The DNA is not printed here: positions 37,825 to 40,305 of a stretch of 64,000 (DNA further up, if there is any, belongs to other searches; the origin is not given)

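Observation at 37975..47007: Two independent GT2-catalytic-domain / polytopic-membrane-domain fusion genes (726 aa and 854 aa)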

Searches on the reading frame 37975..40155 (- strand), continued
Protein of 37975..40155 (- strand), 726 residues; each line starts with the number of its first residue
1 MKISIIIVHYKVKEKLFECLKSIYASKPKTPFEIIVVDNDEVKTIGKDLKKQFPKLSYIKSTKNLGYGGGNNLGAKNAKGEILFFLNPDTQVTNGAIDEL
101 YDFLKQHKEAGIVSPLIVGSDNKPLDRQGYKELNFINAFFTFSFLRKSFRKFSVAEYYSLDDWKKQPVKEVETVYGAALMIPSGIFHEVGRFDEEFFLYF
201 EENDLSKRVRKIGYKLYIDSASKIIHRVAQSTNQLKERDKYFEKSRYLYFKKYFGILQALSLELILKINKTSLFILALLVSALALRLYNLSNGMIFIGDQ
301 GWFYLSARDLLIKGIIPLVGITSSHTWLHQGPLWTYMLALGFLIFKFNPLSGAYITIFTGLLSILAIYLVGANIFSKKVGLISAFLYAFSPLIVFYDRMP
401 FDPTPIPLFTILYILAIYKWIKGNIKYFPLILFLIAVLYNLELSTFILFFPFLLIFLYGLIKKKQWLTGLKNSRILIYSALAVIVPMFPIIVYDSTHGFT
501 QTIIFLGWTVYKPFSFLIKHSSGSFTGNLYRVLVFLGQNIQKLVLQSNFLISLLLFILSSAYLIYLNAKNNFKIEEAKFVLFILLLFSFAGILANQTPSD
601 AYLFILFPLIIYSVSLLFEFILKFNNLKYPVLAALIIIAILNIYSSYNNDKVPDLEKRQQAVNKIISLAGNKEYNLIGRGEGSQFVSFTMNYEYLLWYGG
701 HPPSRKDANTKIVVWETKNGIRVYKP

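Call 11: find_homologous_proteins(query=window:37975-40155:-)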
Query window:37975-40155:- (726 aa): 972 proteins with E <= 0.001 among 8000 candidates; the best 120 are listed.
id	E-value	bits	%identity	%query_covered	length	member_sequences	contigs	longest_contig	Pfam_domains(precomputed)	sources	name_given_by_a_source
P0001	0.0e+0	1595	100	100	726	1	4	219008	PF13641.13,PF00535.33,PF13231.13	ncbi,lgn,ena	-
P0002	0.0e+0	1122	69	100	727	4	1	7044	PF10111.15,PF00535.33,PF13231.13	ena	-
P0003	0.0e+0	1076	67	100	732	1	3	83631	PF10111.15,PF00535.33,PF13231.13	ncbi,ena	-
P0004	1.9e-278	944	59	100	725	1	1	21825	PF13641.13,PF00535.33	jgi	jgi:hypothetical protein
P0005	6.2e-278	942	59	100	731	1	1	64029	PF13641.13,PF00535.33,PF13231.13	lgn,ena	-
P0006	1.4e-277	941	57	100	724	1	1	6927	PF13641.13,PF00535.33,PF13231.13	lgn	-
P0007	2.4e-276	937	59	100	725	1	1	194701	PF13641.13,PF00535.33,PF02709.21,PF13231.13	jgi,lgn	jgi:hypothetical protein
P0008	8.6e-276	935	59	100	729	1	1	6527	PF13641.13,PF00535.33,PF13231.13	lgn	-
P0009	9.2e-273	925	57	100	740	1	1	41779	PF00535.33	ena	-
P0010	8.2e-271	919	58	100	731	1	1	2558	PF10111.15,PF00535.33,PF13231.13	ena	-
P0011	1.4e-270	918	59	100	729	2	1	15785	PF13641.13,PF00535.33,PF13231.13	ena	-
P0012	3.5e-270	916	58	100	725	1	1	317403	PF13641.13,PF00535.33,PF13231.13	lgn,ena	-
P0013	1.1e-269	915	57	99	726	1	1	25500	PF10111.15,PF00535.33,PF13231.13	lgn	-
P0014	1.6e-268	911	58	100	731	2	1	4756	PF13641.13,PF00535.33,PF13231.13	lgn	-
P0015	1.7e-268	911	58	100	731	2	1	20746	PF00535.33,PF13231.13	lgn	-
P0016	1.3e-264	898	58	99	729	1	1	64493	PF10111.15,PF13641.13,PF00535.33,PF13231.13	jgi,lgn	jgi:GT2 family glycosyltransferase/4-amino-4-deoxy-L-arabinose transferase-like glycosyltransferase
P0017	3.5e-263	893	58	100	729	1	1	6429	PF10111.15,PF13641.13,PF00535.33,PF13231.13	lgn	-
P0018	7.8e-263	892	58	100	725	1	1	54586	PF10111.15,PF13641.13,PF00535.33,PF13231.13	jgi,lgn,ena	-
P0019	2.0e-262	891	58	100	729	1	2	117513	PF10111.15,PF00535.33,PF13231.13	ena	-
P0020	2.7e-262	890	56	99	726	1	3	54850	PF10111.15,PF13641.13,PF00535.33,PF13231.13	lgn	-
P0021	7.5e-262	889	57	100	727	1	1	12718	PF10111.15,PF00535.33,PF02709.21,PF13231.13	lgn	-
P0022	2.0e-260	884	56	100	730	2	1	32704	PF10111.15,PF13641.13,PF00535.33,PF13231.13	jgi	-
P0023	3.6e-260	883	57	100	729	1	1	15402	PF10111.15,PF00535.33,PF13231.13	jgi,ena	-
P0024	5.1e-259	880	57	100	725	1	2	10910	PF00535.33,PF13231.13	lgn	-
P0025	9.2e-259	879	56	100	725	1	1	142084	PF13641.13,PF00535.33,PF02709.21,PF13231.13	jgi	jgi:GT2 family glycosyltransferase/4-amino-4-deoxy-L-arabinose transferase-like glycosyltransferase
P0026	1.0e-258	879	58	100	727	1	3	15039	PF10111.15,PF00535.33,PF13231.13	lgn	-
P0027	6.3e-258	876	56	100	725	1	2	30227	PF10111.15,PF13641.13,PF00535.33,PF13231.13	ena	-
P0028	8.4e-258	876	56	100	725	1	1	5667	PF13641.13,PF00535.33,PF13231.13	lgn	-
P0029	1.1e-257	875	55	100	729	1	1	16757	PF10111.15,PF13641.13,PF00535.33,PF13231.13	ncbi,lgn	-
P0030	6.6e-257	873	56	99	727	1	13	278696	PF10111.15,PF00535.33,PF13231.13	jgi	jgi:GT2 family glycosyltransferase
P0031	5.2e-256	870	55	100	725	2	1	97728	PF13641.13,PF00535.33,PF13231.13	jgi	jgi:hypothetical protein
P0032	2.5e-255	867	55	100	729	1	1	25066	PF13641.13,PF00535.33,PF13231.13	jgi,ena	-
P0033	2.1e-253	861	55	100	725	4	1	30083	PF10111.15,PF13641.13,PF00535.33,PF13231.13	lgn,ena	-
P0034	5.4e-253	860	56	100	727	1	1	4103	PF10111.15,PF13641.13,PF00535.33,PF13231.13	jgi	jgi:GT2 family glycosyltransferase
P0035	2.3e-252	858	56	100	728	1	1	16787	PF10111.15,PF13641.13,PF00535.33,PF13231.13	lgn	-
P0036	2.4e-252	857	56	100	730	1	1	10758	PF10111.15,PF00535.33,PF13231.13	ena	-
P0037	3.2e-252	857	55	100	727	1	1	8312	PF10111.15,PF13641.13,PF00535.33,PF13231.13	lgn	-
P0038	3.4e-252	857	54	100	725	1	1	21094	PF13641.13,PF00535.33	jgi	jgi:hypothetical protein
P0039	1.4e-251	855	56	100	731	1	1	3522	PF10111.15,PF13641.13,PF00535.33,PF13231.13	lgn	-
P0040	1.6e-251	855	56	100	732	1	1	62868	PF10111.15,PF00535.33,PF13231.13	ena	-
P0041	2.5e-251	854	55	100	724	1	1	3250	PF10111.15,PF13641.13,PF00535.33,PF13231.13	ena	-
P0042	1.7e-250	851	56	99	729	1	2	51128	PF10111.15,PF13641.13,PF00535.33,PF02709.21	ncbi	-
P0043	2.6e-250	851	54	100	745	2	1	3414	PF00535.33,PF13231.13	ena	-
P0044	4.2e-250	850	54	100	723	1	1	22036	PF10111.15,PF00535.33,PF13231.13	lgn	-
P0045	6.3e-250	849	53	100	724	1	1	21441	PF10111.15,PF13641.13,PF00535.33,PF13231.13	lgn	-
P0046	1.4e-249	848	56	100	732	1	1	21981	PF10111.15,PF13641.13,PF00535.33,PF02709.21,PF13231.13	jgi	-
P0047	3.5e-249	847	54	100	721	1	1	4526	PF10111.15,PF13641.13,PF00535.33,PF13231.13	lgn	-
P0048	4.0e-248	844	54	100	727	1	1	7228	PF10111.15,PF13641.13,PF00535.33,PF02709.21,PF13231.13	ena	-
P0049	5.0e-248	843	56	100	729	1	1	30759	PF10111.15,PF13641.13,PF00535.33,PF13231.13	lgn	-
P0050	7.6e-248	843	55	99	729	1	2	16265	PF10111.15,PF13641.13,PF00535.33,PF02709.21,PF13231.13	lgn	-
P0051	5.0e-247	840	53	99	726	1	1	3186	PF10111.15,PF13641.13,PF00535.33,PF13231.13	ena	-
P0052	2.6e-246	838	53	100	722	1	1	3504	PF10111.15,PF13641.13,PF00535.33,PF02709.21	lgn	-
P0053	3.8e-246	837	55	100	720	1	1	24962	PF10111.15,PF00535.33,PF13231.13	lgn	-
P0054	4.9e-246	837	55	100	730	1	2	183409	PF13641.13,PF00535.33,PF02709.21,PF13231.13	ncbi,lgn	-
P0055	5.0e-246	837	54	99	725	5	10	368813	PF10111.15,PF00535.33,PF13231.13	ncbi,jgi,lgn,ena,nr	ncbi:MAG TPA: glycosyltransferase [Patescibacteria group bacterium]|jgi:hypothetical protein|nr:glyc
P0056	6.7e-245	833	54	100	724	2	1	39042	PF10111.15,PF00535.33,PF13231.13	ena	-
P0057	2.5e-244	831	55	100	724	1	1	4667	PF10111.15,PF13641.13,PF00535.33,PF13231.13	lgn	-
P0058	3.8e-244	830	53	99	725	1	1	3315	PF10111.15,PF13641.13,PF00535.33,PF13231.13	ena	-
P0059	2.8e-242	824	52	100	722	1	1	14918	PF10111.15,PF13641.13,PF00535.33,PF13231.13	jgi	jgi:GT2 family glycosyltransferase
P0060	3.1e-242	824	53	100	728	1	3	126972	PF10111.15,PF13641.13,PF00535.33,PF13231.13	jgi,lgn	jgi:GT2 family glycosyltransferase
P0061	8.1e-242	823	54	100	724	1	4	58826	PF10111.15,PF13641.13,PF00535.33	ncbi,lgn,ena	-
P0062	1.2e-241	822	54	100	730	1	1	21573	PF10111.15,PF13641.13,PF00535.33,PF13231.13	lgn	-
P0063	3.4e-241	821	53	100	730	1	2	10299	PF00535.33,PF13231.13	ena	-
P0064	4.2e-241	820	54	100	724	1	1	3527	PF10111.15,PF13641.13,PF00535.33,PF13231.13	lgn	-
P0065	4.9e-241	820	53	100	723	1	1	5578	PF10111.15,PF13641.13,PF00535.33,PF13231.13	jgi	-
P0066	3.4e-240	817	54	100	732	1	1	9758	PF10111.15,PF13641.13,PF00535.33,PF02709.21,PF13231.13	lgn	-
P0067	1.5e-239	815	53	100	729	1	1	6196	PF00535.33,PF13231.13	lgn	-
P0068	2.1e-239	815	51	100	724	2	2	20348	PF10111.15,PF13641.13,PF00535.33,PF13231.13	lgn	-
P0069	2.7e-239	814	54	100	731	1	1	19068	PF13712.13,PF10111.15,PF00535.33,PF13231.13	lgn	-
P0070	5.8e-239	813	53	100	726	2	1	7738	PF10111.15,PF13641.13,PF00535.33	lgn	-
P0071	1.2e-238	812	52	100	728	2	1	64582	PF10111.15,PF13641.13,PF00535.33,PF13231.13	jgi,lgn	jgi:hypothetical protein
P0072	1.2e-238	812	54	100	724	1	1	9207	PF10111.15,PF13641.13,PF00535.33,PF13231.13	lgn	-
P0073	3.2e-238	811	51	100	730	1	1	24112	PF10111.15,PF13641.13,PF00535.33,PF13231.13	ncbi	-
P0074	8.2e-238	809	54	100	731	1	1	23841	PF10111.15,PF00535.33,PF13231.13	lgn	-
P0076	1.7e-236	805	52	99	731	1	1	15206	PF10111.15,PF00535.33,PF13231.13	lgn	-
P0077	2.6e-236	804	52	97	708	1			PF10111.15,PF13641.13,PF00535.33,PF13231.13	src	-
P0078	8.1e-235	800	52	100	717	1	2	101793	PF10111.15,PF13641.13,PF00535.33,PF13231.13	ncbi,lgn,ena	-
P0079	3.7e-234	797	53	100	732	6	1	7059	PF10111.15,PF13641.13,PF00535.33,PF13231.13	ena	-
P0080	9.4e-234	796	53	100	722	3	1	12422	PF00535.33,PF13231.13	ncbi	-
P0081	1.2e-233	796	53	100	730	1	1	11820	PF10111.15,PF13641.13,PF00535.33,PF02709.21,PF13231.13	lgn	-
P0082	2.0e-232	792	52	100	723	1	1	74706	PF10111.15,PF00535.33,PF02709.21,PF13231.13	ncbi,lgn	-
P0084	9.1e-231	786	52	100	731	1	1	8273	PF10111.15,PF13641.13,PF00535.33,PF02709.21,PF13231.13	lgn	-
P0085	1.7e-230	785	51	100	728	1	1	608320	PF10111.15,PF00535.33,PF13231.13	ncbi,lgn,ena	-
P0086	1.8e-230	785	51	100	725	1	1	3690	PF10111.15,PF00535.33,PF13231.13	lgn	-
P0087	2.0e-230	785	52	100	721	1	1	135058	PF10111.15,PF13641.13,PF00535.33,PF13231.13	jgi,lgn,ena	-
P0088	4.7e-230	784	52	99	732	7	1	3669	PF10111.15,PF13641.13,PF00535.33,PF13231.13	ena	-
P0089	9.9e-230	783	50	100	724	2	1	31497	PF10111.15,PF00535.33,PF13231.13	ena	-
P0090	3.6e-229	781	51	99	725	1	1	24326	PF10111.15,PF13641.13,PF00535.33,PF13231.13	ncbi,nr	ncbi:MAG TPA: glycosyltransferase [Candidatus Sulfotelmatobacter sp.]|nr:glycosyltransferase [Candid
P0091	3.0e-228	778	52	100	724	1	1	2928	PF10111.15,PF13641.13,PF00535.33,PF13231.13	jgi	jgi:GT2 family glycosyltransferase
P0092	3.6e-228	778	53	99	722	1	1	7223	PF10111.15,PF00535.33,PF02709.21,PF13231.13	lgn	-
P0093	2.3e-227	775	52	100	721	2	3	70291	PF10111.15,PF00535.33,PF13231.13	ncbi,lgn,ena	-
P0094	6.7e-227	773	52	99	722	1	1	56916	PF10111.15,PF13641.13,PF00535.33,PF02709.21,PF13231.13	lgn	-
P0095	4.5e-224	764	50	100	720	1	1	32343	PF00535.33,PF13231.13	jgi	jgi:GT2 family glycosyltransferase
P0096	4.8e-224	764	51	100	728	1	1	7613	PF10111.15,PF00535.33,PF13231.13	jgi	jgi:GT2 family glycosyltransferase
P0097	4.2e-222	757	50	100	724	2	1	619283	PF10111.15,PF13641.13,PF00535.33,PF02709.21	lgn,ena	-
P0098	3.4e-221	754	50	100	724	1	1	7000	PF10111.15,PF13641.13,PF00535.33,PF13231.13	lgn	-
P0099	5.3e-219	747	51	100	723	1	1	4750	PF10111.15,PF13641.13,PF00535.33,PF13231.13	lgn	-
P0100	1.6e-217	742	48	100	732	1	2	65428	PF10111.15,PF00535.33,PF13231.13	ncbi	-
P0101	2.1e-217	742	53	90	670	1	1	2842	PF10111.15,PF00535.33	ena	-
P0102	3.7e-216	738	49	100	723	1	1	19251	PF10111.15,PF00535.33,PF13231.13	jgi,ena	-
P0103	5.2e-214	731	50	99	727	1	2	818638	PF10111.15,PF13641.13,PF00535.33,PF13231.13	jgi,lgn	jgi:GT2 family glycosyltransferase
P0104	1.1e-212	726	49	100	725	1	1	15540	PF10111.15,PF13641.13,PF00535.33,PF13231.13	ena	-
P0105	5.9e-207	707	56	82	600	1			PF10111.15,PF13641.13,PF00535.33,PF02709.21,PF13231.13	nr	nr:glycosyltransferase [Candidatus Levybacteria bacterium]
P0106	6.2e-207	707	47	100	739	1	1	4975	PF13641.13,PF00535.33,PF13231.13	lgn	-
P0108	2.1e-205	702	47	100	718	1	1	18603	PF10111.15,PF13641.13,PF00535.33,PF13231.13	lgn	-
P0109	4.9e-205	701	48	100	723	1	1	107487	PF10111.15,PF13641.13,PF00535.33,PF13231.13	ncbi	-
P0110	8.2e-204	697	54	82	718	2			PF10111.15,PF00535.33,PF13231.13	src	-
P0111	9.7e-204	697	48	100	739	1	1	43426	PF13641.13,PF02366.25,PF00535.33,PF13231.13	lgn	-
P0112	3.2e-203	695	48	100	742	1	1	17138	PF10111.15,PF13641.13,PF00535.33,PF13231.13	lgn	-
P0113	1.2e-202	693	47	100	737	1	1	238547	PF10111.15,PF13641.13,PF00535.33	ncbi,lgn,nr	ncbi:MAG: glycosyltransferase [Candidatus Levybacteria bacterium]|nr:glycosyltransferase [Candidatus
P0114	3.0e-202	692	47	99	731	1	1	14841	PF10111.15,PF00535.33,PF13231.13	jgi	jgi:GT2 family glycosyltransferase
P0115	4.0e-202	691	45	100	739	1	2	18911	PF10111.15,PF13641.13,PF00535.33,PF13231.13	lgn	-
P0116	1.5e-201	690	47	100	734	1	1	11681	PF10111.15,PF13641.13,PF00535.33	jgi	jgi:GT2 family glycosyltransferase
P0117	1.9e-201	689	45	100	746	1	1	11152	PF10111.15,PF13641.13,PF00535.33,PF13231.13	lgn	-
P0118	1.1e-200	687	46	100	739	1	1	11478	PF10111.15,PF13641.13,PF00535.33,PF13231.13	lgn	-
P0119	1.2e-200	687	47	100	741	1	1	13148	PF00535.33,PF13231.13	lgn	-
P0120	1.4e-200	686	45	100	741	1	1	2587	PF10111.15,PF13641.13,PF00535.33,PF13231.13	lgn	-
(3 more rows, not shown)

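Call 23: find_encoding_contigs(protein=P0001, flank=10000, max_places=3)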
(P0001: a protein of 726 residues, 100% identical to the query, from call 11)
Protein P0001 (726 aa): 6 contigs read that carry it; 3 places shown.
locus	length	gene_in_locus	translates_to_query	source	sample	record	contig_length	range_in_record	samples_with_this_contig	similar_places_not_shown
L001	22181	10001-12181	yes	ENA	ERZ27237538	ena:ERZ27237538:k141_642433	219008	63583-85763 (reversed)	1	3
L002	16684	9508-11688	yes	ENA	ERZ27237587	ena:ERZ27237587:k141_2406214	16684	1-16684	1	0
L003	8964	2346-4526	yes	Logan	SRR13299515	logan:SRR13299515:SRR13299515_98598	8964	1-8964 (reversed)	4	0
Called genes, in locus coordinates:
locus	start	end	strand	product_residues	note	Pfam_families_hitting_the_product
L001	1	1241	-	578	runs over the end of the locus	-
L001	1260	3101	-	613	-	-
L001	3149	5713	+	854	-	PF00535:Glycos_transf_2, PF10111:Glyco_tranf_2_2, PF13506:Glyco_transf_21 (weak), PF13641:Glyco_tranf_2_3, PF13231:PMT_2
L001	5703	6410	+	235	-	PF00535:Glycos_transf_2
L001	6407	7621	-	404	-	PF08421:Methyltransf_13, PF13489:Methyltransf_23, PF08241:Methyltransf_11 (faint), PF08484:Methyltransf_14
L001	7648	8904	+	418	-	PF01943:Polysacc_synt, PF13440:Polysacc_synt_3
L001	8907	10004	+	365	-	PF13439:Glyco_transf_4, PF00534:Glycos_transf_1, PF13692:Glyco_trans_1_4, PF13524:Glyco_trans_1_2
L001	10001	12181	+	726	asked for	PF00535:Glycos_transf_2, PF13641:Glyco_tranf_2_3 (weak), PF13231:PMT_2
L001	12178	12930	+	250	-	PF00535:Glycos_transf_2, PF10111:Glyco_tranf_2_2 (weak)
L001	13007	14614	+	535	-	-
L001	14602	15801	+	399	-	PF04932:Wzy_C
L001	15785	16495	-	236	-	PF19077:Big_13 (faint), PF17936:Big_6 (faint), PF09136:Glucodextran_B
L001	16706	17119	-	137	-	PF02823:ATP-synt_DE_N, PF00401:ATP-synt_DE (weak)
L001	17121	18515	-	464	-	PF02874:ATP-synt_ab_N, PF00006:ATP-synt_ab, PF22919:ATP-synt_VA_C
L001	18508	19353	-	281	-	PF00231:ATP-synt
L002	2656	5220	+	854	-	PF00535:Glycos_transf_2, PF10111:Glyco_tranf_2_2, PF13506:Glyco_transf_21 (weak), PF13641:Glyco_tranf_2_3, PF13231:PMT_2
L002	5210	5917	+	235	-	PF00535:Glycos_transf_2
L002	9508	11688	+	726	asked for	PF00535:Glycos_transf_2, PF13641:Glyco_tranf_2_3 (weak), PF13231:PMT_2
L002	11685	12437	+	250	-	PF00535:Glycos_transf_2, PF10111:Glyco_tranf_2_2 (weak)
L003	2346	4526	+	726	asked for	PF00535:Glycos_transf_2, PF13641:Glyco_tranf_2_3 (weak), PF13231:PMT_2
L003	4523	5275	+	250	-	PF00535:Glycos_transf_2, PF10111:Glyco_tranf_2_2 (weak)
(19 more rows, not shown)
